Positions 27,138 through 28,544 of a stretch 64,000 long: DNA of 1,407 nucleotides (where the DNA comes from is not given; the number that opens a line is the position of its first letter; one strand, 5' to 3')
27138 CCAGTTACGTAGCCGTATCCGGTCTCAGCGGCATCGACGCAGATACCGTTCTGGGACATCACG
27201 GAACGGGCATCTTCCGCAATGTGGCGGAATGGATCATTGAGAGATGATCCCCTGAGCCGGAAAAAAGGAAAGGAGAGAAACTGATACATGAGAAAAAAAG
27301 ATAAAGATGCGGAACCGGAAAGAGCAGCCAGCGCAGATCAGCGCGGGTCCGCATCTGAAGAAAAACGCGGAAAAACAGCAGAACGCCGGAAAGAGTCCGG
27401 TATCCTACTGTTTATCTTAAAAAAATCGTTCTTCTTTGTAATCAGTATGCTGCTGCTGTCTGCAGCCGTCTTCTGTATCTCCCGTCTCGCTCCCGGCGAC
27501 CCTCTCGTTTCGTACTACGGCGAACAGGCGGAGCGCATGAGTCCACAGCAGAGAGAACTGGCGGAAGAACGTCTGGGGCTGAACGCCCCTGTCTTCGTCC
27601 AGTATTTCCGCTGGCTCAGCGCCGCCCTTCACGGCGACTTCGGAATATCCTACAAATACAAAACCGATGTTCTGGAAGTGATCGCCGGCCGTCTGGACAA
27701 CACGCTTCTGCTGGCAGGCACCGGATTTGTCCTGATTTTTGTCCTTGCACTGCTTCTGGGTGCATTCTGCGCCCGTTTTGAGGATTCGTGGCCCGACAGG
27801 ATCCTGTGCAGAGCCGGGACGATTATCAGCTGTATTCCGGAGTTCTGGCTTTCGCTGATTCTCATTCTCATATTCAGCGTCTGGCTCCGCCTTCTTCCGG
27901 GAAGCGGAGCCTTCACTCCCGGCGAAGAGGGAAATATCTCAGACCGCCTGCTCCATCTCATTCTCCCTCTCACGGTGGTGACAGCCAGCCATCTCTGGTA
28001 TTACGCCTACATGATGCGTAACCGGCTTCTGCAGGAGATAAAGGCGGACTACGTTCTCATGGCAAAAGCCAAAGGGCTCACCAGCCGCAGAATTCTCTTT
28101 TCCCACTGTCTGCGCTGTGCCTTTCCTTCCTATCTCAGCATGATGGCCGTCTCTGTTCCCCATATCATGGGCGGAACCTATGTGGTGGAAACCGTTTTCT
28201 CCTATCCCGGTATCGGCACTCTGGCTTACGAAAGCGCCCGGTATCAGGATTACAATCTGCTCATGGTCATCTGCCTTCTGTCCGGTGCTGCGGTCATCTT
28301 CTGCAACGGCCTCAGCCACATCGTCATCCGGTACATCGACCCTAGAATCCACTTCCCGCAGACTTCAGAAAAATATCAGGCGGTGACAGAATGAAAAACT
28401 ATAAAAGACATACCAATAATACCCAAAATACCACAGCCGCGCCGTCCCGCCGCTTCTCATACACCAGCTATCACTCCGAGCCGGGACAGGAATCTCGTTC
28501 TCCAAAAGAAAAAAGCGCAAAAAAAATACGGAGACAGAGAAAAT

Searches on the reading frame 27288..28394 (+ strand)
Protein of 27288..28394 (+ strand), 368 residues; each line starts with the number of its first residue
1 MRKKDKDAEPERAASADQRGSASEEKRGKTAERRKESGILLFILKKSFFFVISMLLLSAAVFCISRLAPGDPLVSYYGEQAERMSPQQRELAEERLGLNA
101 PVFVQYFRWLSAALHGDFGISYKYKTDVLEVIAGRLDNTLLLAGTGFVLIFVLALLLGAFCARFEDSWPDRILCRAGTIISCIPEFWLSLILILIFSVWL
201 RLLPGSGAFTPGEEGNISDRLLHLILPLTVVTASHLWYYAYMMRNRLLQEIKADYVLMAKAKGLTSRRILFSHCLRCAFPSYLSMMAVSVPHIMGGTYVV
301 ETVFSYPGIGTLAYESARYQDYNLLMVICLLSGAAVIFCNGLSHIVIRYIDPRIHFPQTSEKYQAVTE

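Call 56: find_encoding_contigs(protein=window:27288-28394:+, flank=10000, max_places=1)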
Protein window:27288-28394:+ (368 aa): 2 contigs read that carry it; 1 place shown.
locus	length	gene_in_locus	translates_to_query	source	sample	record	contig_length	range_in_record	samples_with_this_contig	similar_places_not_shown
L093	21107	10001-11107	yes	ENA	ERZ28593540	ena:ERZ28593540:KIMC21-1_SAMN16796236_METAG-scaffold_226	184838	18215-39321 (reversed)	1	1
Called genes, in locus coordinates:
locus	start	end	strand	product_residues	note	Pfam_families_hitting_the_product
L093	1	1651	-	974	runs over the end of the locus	PF00395:SLH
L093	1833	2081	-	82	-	-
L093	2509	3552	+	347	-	PF01545:Cation_efflux, PF16916:ZT_dimer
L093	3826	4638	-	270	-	PF23023:Anti-Pycsar_Apyc1 (weak), PF00753:Lactamase_B, PF12706:Lactamase_B_2 (weak)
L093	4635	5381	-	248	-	PF08713:DNA_alkylation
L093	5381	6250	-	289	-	PF02311:AraC_binding (weak), PF07883:Cupin_2, PF14512:TM1586_NiRdase, PF00881:Nitroreductase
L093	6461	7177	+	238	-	PF03591:AzlC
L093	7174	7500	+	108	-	PF05437:AzlD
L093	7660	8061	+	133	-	PF12953:DUF3842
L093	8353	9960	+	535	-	PF00496:SBP_bac_5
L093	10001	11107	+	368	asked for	PF19300:BPD_transp_1_N, PF00528:BPD_transp_1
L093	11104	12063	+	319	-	PF00528:BPD_transp_1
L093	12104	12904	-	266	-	PF04536:TPM_phosphatase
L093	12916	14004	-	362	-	-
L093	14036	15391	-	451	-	PF13421:Band_7_1, PF01145:Band_7 (weak)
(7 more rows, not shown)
